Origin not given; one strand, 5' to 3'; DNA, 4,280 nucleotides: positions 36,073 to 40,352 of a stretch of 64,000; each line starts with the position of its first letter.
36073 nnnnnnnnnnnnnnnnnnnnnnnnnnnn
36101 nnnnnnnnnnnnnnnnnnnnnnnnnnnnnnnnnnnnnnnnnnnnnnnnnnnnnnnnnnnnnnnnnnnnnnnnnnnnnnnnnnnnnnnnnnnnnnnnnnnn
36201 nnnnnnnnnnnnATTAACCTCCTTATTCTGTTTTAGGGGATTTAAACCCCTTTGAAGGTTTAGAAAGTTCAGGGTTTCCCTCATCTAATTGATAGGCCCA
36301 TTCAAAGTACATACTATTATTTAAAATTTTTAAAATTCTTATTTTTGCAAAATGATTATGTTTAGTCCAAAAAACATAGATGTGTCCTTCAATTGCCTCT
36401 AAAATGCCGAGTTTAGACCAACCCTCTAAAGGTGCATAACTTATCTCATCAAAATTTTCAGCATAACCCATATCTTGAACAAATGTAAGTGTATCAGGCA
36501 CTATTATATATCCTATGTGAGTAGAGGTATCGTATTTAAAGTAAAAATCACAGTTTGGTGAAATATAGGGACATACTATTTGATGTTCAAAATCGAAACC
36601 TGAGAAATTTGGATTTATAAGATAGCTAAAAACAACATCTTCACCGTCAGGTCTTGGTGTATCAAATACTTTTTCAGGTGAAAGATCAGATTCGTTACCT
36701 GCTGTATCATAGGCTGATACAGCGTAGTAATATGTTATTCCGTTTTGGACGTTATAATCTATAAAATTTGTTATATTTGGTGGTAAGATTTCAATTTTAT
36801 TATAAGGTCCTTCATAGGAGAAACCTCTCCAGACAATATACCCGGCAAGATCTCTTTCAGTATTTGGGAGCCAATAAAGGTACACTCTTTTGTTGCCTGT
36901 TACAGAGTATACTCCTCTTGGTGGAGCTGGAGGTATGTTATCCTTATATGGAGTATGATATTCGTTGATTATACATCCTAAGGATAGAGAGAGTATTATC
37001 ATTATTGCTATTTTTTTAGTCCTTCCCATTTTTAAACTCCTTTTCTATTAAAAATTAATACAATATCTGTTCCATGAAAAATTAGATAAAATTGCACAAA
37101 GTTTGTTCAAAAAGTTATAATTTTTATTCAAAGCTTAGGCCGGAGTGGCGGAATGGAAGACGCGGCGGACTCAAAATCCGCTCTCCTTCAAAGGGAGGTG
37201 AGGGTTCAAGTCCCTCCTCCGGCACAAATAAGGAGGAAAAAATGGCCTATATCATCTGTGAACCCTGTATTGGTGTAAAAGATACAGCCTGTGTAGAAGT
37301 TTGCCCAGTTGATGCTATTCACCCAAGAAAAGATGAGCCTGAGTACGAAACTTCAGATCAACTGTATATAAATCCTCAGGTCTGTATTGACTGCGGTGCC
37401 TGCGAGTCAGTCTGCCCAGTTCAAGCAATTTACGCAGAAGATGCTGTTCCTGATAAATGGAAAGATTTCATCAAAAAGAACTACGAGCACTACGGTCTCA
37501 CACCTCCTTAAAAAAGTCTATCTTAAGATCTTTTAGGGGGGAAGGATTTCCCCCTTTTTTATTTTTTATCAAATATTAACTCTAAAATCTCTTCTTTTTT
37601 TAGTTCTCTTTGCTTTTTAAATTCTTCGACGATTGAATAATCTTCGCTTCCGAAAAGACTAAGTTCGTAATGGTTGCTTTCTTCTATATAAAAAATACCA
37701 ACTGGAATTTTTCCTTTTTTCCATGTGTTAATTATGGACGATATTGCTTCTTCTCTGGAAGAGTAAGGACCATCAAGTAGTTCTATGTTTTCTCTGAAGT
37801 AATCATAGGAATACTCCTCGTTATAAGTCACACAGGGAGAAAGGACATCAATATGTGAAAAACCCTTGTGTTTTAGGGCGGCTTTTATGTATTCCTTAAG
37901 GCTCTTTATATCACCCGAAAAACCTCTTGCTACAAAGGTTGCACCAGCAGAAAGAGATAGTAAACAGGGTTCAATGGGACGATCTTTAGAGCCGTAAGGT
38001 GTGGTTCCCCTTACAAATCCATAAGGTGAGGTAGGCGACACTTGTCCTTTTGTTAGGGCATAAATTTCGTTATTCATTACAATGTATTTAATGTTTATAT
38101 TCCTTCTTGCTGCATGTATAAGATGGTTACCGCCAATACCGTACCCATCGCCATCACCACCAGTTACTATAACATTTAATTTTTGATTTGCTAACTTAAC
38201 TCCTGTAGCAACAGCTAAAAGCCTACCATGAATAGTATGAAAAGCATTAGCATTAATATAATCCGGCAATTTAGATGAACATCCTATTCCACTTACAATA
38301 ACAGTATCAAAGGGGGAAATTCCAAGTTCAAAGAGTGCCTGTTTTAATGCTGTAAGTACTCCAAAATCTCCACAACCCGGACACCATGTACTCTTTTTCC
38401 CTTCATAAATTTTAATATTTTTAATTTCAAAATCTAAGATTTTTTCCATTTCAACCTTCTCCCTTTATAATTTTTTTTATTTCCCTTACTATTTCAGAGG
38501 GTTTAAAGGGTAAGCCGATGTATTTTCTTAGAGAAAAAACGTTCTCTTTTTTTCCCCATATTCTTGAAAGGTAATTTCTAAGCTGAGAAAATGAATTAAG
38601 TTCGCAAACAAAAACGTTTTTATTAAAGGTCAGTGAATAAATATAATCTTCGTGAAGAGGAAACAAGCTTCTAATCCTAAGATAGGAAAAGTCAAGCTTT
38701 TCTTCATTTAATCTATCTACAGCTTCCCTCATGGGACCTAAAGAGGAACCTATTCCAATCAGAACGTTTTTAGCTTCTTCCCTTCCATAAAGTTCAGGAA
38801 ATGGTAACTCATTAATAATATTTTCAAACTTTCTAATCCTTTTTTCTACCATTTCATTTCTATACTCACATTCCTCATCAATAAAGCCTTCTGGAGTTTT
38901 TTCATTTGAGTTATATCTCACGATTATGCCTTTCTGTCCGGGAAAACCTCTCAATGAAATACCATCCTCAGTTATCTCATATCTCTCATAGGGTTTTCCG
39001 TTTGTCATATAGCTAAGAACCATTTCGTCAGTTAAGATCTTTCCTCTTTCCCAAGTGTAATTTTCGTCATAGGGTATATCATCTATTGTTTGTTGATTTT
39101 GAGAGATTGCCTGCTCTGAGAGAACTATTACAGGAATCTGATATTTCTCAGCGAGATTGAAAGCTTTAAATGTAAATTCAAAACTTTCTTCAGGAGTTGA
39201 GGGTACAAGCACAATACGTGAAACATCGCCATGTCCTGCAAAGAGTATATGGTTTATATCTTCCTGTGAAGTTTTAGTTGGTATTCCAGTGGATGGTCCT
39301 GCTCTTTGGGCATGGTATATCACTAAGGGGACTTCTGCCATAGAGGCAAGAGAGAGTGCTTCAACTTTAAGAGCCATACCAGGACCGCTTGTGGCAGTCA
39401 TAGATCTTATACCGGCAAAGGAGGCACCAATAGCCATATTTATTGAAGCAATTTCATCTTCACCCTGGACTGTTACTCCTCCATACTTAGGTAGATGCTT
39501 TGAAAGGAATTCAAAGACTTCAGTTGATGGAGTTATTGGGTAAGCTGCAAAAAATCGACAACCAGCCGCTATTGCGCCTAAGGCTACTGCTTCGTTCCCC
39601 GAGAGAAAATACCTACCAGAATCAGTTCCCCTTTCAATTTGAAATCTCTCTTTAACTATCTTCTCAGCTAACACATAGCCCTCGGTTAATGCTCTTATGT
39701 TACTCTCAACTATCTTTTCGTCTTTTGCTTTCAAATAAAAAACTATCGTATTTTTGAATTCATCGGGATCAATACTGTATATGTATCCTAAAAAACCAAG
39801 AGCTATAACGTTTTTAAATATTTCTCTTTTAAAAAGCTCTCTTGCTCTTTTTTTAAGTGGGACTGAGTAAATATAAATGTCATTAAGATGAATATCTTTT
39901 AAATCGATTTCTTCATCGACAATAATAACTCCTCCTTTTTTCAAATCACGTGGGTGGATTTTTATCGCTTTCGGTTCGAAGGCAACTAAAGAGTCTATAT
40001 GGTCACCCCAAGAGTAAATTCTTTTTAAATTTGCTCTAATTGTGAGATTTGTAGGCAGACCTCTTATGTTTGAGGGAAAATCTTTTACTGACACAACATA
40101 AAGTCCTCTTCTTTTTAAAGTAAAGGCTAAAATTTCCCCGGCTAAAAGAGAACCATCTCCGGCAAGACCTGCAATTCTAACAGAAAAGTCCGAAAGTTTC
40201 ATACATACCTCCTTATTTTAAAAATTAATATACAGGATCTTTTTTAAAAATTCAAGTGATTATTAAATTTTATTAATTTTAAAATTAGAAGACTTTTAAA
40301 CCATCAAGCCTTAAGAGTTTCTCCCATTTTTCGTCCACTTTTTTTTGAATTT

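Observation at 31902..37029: Minus-strand operon: FN3 lipoprotein, DUF4384-like aromatic/charged-repeat protein, small secreted protein, orphan ABC ATPase, sugar-nucleotide dehydratase, radical SAM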

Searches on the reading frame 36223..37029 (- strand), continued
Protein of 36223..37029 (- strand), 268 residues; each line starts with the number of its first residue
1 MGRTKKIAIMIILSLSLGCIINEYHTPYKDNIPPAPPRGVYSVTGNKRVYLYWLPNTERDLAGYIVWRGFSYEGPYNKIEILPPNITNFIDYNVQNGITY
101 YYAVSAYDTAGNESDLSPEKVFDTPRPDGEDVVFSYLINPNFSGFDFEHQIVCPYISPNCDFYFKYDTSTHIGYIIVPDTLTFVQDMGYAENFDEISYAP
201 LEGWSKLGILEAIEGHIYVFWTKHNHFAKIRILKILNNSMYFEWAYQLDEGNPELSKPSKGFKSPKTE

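Call 80: search_protein_families(library=pfam, proteins=[L007:5461-6840:+, L051:7362-11174:+, L050:4560-5846:+, L043:1191-2108:+, L086:8555-12055:+, L075:7486-8265:+, L064:3032-3577:+, L047:3668-5074:-, L067:5189-5683:-, L016:4495-4875:+], max_evalue=0.0001)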
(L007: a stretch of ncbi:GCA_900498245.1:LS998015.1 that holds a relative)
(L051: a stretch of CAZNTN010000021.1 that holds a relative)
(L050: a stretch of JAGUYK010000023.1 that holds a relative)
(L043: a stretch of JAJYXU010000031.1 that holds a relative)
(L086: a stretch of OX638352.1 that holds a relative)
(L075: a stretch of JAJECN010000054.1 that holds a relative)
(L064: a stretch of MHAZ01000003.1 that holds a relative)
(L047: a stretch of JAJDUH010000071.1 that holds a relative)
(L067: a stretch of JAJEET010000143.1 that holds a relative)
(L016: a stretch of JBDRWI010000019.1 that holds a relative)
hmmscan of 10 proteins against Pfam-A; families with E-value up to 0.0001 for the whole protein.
L007:5461-6840:+ (460 aa): 8 families
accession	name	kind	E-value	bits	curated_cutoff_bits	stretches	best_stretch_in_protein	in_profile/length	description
PF00158.32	Sigma54_activat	-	4.2e-74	248.2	20.2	1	156-323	1-168/168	Sigma-54 interaction domain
PF25601.1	AAA_lid_14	-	1.2e-24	86.4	27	1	329-399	2-72/87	AAA+ ATPase lid domain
PF00072.30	Response_reg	-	6.9e-23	81.4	30.2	1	19-125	2-108/111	Response regulator receiver domain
PF14532.12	Sigma54_activ_2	-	1.2e-20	74.6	25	1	157-327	1-138/138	Sigma-54 interaction domain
PF02954.25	HTH_8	-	4.5e-12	45.9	22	1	414-454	2-42/42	Bacterial regulatory protein, Fis family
PF07728.20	AAA_5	-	2.7e-07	31.1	22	1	180-298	2-123/139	AAA domain (dynein-related subfamily)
PF01078.27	Mg_chelatase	-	7.7e-07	29.2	20.3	0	164-206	9-51/207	Magnesium chelatase, subunit ChlI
PF07724.20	AAA_2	-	2.5e-05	24.8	27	1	179-308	5-135/166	AAA domain (Cdc48 subfamily)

L051:7362-11174:+ (1271 aa): 4 families
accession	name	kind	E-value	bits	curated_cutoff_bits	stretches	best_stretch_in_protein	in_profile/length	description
PF02518.31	HATPase_c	-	1.7e-21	77.2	26.4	1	1168-1270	2-110/111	Histidine kinase-, DNA gyrase B-, and HSP90-like ATPase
PF00672.30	HAMP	-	5.8e-14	52.6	25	1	994-1044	2-52/53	HAMP domain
PF00512.31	HisKA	-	1e-06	29.1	26.9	1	1059-1126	2-63/66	His Kinase A (phospho-acceptor) domain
PF13589.12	HATPase_c_3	-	3e-06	27.7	25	1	1174-1221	5-53/137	Histidine kinase-, DNA gyrase B-, and HSP90-like ATPase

L050:4560-5846:+ (429 aa): 2 families
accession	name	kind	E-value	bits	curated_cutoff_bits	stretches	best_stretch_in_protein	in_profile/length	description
PF01979.26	Amidohydro_1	-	2.5e-21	76.7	25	1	54-394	2-327/345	Amidohydrolase family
PF12890.13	DHOase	-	3.4e-10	40.6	21.2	1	52-236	2-140/142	Dihydro-orotase-like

L043:1191-2108:+ (306 aa): 2 families
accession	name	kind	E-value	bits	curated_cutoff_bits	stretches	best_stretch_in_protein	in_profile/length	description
PF02729.26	OTCace_N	-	1.1e-44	152.6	29.9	1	6-149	1-148/148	Aspartate/ornithine carbamoyltransferase, carbamoyl-P binding domain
PF00185.30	OTCace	-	6.3e-25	88.5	29.4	1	155-302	1-157/157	Aspartate/ornithine carbamoyltransferase, Asp/Orn binding domain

L086:8555-12055:+ (1167 aa): 7 families
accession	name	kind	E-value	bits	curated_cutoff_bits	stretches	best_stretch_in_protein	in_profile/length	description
PF03461.20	TRCF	-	1.1e-27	96.6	25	1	1029-1117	1-89/95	TRCF domain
PF00270.35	DEAD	-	4.5e-27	95.3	26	1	630-791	1-164/167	DEAD/DEAH box helicase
PF17757.6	UvrB_inter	-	3.1e-23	82.1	22.9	1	152-237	3-89/91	UvrB interaction domain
PF00271.37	Helicase_C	-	1.2e-19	71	23.5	1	827-934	7-109/110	Helicase conserved C-terminal domain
PF02559.22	CarD_TRCF_RID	-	1.8e-19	70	23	1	503-559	1-57/57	CarD-like/TRCF RID domain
PF04851.21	ResIII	-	1.9e-14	54.4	22.5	1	630-786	5-162/164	Type III restriction enzyme, res subunit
PF22590.2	Cas3-like_C_2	-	1.3e-05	25.8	27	1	838-934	3-104/106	CRISPR-associated nuclease/helicase Cas3, C-terminal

L075:7486-8265:+ (260 aa): 1 family
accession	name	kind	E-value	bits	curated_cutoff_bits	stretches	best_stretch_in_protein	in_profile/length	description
PF11306.15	DUF3108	-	1.5e-29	103.7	26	1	49-243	1-198/209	Protein of unknown function (DUF3108)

L064:3032-3577:+ (182 aa): 2 families
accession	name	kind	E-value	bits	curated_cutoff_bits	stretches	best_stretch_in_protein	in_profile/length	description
PF00156.33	Pribosyltran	-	1.6e-19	70.2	26.3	1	9-163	7-154/158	Phosphoribosyl transferase domain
PF14681.12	UPRTase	-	5.9e-06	26.3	27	1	62-132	89-157/206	Uracil phosphoribosyltransferase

L047:3668-5074:- (469 aa): 1 family
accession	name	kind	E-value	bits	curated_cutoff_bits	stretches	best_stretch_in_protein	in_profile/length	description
PF03640.20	Lipoprotein_15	-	7.1e-05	22.7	24.4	0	130-166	7-43/47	Secreted repeat of unknown function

L067:5189-5683:- (165 aa): 1 family
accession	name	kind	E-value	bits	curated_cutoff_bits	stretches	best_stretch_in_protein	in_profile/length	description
PF00300.27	His_Phos_1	-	7.1e-12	45.8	21.7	1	4-88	1-83/194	Histidine phosphatase superfamily (branch 1)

L016:4495-4875:+ (127 aa): 0 families

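Call 84: search_protein_families(library=pfam, proteins=[P0086, P0080, P0056, P0058, L028:6716-7783:+, L028:8450-8839:+, L035:6844-7371:+], max_evalue=0.05)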
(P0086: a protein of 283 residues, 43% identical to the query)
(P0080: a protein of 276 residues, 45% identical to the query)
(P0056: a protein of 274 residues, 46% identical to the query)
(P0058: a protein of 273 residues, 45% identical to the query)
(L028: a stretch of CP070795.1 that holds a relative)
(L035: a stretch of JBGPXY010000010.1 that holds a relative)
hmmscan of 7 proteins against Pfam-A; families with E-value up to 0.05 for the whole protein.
P0086 (283 aa): 2 families
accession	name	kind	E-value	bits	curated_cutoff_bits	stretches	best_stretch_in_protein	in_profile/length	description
PF00041.27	fn3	-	0.0038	17.8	25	0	61-137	10-80/84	Fibronectin type III domain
PF10387.14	DUF2442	-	0.027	15.1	23.9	0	134-186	40-64/72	Protein of unknown function (DUF2442)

P0080 (276 aa): 3 families
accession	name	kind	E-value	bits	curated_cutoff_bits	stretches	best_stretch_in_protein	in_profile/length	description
PF00041.27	fn3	-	7.3e-07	29.8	25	1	36-113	3-75/84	Fibronectin type III domain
PF16389.11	DUF4998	-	6e-05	23.1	29.1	1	38-114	25-100/199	Domain of unknown function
PF25529.1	Ig_ENGASE1_C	-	0.013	16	27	1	48-94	30-81/117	ENGASE1-like, C-terminal immunoglobulin-like domain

P0056 (274 aa): 1 family
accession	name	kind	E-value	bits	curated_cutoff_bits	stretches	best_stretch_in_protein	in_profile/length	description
PF14064.11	HmuY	-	0.0039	17.8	27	1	160-237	67-145/157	HmuY protein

P0058 (273 aa): 1 family
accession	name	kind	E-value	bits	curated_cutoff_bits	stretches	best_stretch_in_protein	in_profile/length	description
PF06486.16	DUF1093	-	0.0077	17.3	26.3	1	73-117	6-51/81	Protein of unknown function (DUF1093)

L028:6716-7783:+ (356 aa): 0 families

L028:8450-8839:+ (130 aa): 0 families

L035:6844-7371:+ (176 aa): 0 families

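Call 85: search_protein_families(library=pfam, alignment_id=A3, max_evalue=0.1)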
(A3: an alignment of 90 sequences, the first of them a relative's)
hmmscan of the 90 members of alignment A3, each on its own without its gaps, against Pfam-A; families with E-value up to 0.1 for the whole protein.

A. member 1, P0012 (268 aa): 0 families

B. families by the number of members that match (of 90 scanned): 13 families
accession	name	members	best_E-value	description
PF14064.11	HmuY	18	0.00062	HmuY protein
PF00041.27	fn3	12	9.5e-05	Fibronectin type III domain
PF06486.16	DUF1093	10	0.0027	Protein of unknown function (DUF1093)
PF18370.7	RGI_lyase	8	0.0054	Rhamnogalacturonan I lyases beta-sheet domain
PF25059.1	FN3_DSCAM-DSCAML_C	1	0.0031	DSCAM/DSCAML C-terminal Fn3-like domain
PF22188.2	Phage_spike_P1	1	0.012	Phage PM2 spike protein P1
PF14504.11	CAP_assoc_N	1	0.018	CAP-associated N-terminal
PF19077.6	Big_13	1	0.018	Bacterial Ig-like domain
PF10387.14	DUF2442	1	0.027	Protein of unknown function (DUF2442)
PF25788.1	Ig_Rha78A_N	1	0.034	Rha78A-like, N-terminal immunoglobulin domain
PF08139.17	LPAM_1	1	0.039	Prokaryotic membrane lipoprotein lipid attachment site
PF00414.22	MAP1B_neuraxin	1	0.056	Neuraxin and MAP1B repeat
PF11240.13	DUF3042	1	0.087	Protein of unknown function (DUF3042)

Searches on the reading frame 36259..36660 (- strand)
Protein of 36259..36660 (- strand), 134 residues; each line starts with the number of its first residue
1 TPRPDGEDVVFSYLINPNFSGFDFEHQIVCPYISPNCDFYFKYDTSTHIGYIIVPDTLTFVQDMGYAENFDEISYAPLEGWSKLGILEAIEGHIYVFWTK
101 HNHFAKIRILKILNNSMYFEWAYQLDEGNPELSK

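Call 88: search_solved_structures(query=A7, max_evalue=10, show_alignments=3)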
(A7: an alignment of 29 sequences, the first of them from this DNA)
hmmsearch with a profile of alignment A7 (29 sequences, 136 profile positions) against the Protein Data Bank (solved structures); distinct sequences matched with E-value up to 10: 1.
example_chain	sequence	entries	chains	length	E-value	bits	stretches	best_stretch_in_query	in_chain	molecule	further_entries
3h9d_A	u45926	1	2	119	0.54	13.6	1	14-59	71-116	Microtubule-associated protein 1A/1B, light chain 3, putative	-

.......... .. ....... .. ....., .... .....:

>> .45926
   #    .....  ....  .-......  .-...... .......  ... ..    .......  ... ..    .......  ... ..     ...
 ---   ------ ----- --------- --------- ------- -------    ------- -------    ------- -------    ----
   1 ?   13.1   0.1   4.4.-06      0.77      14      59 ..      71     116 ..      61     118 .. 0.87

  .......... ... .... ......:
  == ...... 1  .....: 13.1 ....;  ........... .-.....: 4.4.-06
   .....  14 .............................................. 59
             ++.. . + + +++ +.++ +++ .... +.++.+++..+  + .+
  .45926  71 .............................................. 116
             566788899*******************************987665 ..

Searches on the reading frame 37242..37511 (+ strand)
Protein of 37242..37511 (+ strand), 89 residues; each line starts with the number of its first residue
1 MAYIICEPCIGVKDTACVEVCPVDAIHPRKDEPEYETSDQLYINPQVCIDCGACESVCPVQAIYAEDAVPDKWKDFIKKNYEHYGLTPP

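Call 38: search_protein_families(library=pfam, proteins=[window:37242-37511:+], max_evalue=0.00001)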
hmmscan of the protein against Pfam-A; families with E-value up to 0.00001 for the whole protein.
window:37242-37511:+ (89 aa): 11 families
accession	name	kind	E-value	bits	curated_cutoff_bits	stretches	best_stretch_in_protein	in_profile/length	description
PF00037.32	Fer4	-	3e-11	43.1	21.1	1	42-64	2-24/24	4Fe-4S binding domain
PF12838.12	Fer4_7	-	4.6e-10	40.3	27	1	9-62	2-52/52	4Fe-4S dicluster domain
PF13237.11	Fer4_10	-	5.9e-09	36.2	25.5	0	6-59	6-53/53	4Fe-4S dicluster domain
PF12837.12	Fer4_6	-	9.9e-09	35.2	25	1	43-63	4-24/24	4Fe-4S binding domain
PF13484.11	Fer4_16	-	1.7e-08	35.5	30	0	48-80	2-34/66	4Fe-4S double cluster binding domain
PF13187.11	Fer4_9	-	2.1e-07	31.3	27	1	15-63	6-52/52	4Fe-4S dicluster domain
PF25160.1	LdpA_Fe-S-bd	-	3.5e-07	30.3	27.6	1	16-66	8-46/49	LdpA Fe-S cluster-binding domain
PF13183.11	Fer4_8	-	2.7e-06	28.3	27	0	47-67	4-25/68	4Fe-4S dicluster domain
PF12798.12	Fer4_3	-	2.8e-06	28.2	27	0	48-62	1-15/15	4Fe-4S binding domain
PF12797.12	Fer4_2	-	3.4e-06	27.1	24.5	1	42-60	4-22/22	4Fe-4S binding domain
PF14697.11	Fer4_21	-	5.7e-06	26.8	35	0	43-63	3-26/59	4Fe-4S dicluster domain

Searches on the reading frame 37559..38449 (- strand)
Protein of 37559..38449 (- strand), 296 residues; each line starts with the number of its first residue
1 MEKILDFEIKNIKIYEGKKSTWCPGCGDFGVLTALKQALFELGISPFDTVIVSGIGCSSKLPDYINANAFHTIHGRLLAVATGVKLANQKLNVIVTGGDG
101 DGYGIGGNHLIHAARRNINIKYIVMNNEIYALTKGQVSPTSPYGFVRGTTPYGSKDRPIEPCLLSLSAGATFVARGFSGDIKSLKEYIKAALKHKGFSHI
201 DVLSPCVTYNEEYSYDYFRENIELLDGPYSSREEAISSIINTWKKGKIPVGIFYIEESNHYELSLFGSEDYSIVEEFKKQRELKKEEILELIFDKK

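Call 38: search_protein_families(library=pfam, proteins=[window:37559-38449:-], max_evalue=0.00001)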
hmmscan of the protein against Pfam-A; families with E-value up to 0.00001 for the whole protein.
window:37559-38449:- (296 aa): 2 families
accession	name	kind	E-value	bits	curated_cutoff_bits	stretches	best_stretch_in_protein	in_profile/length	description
PF02775.26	TPP_enzyme_C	-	1.6e-31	109.6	21.9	1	55-202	2-151/151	Thiamine pyrophosphate enzyme, C-terminal TPP binding domain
PF12367.13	PFO_beta_C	-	1.5e-09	38.2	24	1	206-262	1-58/66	Pyruvate ferredoxin oxidoreductase beta subunit C terminal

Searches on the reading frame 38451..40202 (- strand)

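Call 38: search_protein_families(library=pfam, proteins=[window:38451-40202:-], max_evalue=0.00001)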
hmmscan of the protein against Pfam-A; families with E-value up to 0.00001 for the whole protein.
window:38451-40202:- (583 aa): 3 families
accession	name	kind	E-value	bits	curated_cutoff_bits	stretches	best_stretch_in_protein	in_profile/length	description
PF01855.24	POR_N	-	1.6e-58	198.6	27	1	209-404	2-196/231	Pyruvate flavodoxin/ferredoxin oxidoreductase, thiamine diP-bdg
PF01558.24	POR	-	2.7e-30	106.2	27.4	1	14-176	1-172/173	Pyruvate ferredoxin/flavodoxin oxidoreductase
PF17147.9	PFOR_II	-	3.3e-06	27.8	27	1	477-539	1-65/102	Pyruvate:ferredoxin oxidoreductase core domain II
